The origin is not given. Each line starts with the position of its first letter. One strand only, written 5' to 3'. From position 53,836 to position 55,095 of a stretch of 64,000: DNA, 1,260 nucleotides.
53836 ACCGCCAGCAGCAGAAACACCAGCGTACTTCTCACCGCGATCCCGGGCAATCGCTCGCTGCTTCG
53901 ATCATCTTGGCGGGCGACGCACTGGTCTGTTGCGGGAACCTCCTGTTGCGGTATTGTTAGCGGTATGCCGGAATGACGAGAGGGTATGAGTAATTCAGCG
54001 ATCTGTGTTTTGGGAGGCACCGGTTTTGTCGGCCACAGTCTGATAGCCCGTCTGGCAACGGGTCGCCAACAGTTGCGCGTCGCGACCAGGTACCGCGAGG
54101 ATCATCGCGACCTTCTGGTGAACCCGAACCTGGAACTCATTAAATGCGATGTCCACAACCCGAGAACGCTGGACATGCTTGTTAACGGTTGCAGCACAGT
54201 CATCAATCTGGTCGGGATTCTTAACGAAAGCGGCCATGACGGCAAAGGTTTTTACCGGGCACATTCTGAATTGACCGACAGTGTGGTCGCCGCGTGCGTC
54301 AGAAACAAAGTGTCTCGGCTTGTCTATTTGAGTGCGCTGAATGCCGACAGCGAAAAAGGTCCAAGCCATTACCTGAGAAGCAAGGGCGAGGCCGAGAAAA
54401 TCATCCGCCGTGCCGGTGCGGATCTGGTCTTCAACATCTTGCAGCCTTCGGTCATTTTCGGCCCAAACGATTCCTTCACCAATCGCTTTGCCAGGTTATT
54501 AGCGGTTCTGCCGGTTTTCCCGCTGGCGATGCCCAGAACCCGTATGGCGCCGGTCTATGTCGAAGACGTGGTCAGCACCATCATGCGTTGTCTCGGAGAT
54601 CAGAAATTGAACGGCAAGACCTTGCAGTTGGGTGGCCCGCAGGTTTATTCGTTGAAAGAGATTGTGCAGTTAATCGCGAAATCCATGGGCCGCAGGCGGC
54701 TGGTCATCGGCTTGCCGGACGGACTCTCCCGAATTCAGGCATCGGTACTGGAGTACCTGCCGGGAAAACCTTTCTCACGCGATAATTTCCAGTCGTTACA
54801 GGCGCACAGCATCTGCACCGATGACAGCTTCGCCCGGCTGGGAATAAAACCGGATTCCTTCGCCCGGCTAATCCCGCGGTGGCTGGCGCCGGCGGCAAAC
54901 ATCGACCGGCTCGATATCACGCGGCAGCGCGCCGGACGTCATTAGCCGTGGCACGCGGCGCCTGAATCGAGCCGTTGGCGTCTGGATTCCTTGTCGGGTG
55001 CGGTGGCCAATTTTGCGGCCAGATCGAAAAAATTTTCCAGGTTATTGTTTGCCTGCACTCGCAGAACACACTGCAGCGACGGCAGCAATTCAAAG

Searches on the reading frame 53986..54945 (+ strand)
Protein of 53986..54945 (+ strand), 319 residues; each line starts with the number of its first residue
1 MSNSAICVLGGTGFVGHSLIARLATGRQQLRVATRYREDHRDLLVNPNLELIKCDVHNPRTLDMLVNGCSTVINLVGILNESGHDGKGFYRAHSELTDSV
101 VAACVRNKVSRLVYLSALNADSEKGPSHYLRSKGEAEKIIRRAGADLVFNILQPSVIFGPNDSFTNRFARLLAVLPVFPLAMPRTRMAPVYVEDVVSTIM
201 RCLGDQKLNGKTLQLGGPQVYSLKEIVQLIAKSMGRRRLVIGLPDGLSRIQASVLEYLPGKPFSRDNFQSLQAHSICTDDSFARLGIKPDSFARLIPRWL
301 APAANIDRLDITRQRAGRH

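Call 21: search_protein_families(library=pfam, proteins=[window:53986-54945:+], max_evalue=0.00001)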
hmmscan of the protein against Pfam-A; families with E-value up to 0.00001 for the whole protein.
window:53986-54945:+ (319 aa): 5 families
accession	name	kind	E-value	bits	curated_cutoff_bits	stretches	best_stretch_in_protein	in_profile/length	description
PF01073.25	3Beta_HSD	-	7.8e-20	71.5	22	1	8-199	2-225/280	3-beta hydroxysteroid dehydrogenase/isomerase family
PF13460.12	NAD_binding_10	-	1.6e-16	61.2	27.2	1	10-157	1-146/184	NAD(P)H-binding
PF01370.27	Epimerase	-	7.5e-16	58.7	20.9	1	6-211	1-235/240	NAD dependent epimerase/dehydratase family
PF05368.20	NmrA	-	4.3e-13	50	27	1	3-237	2-237/298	NmrA-like family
PF07993.18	NAD_binding_4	-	3e-09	36.9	20.1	0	114-170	162-218/258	Male sterility protein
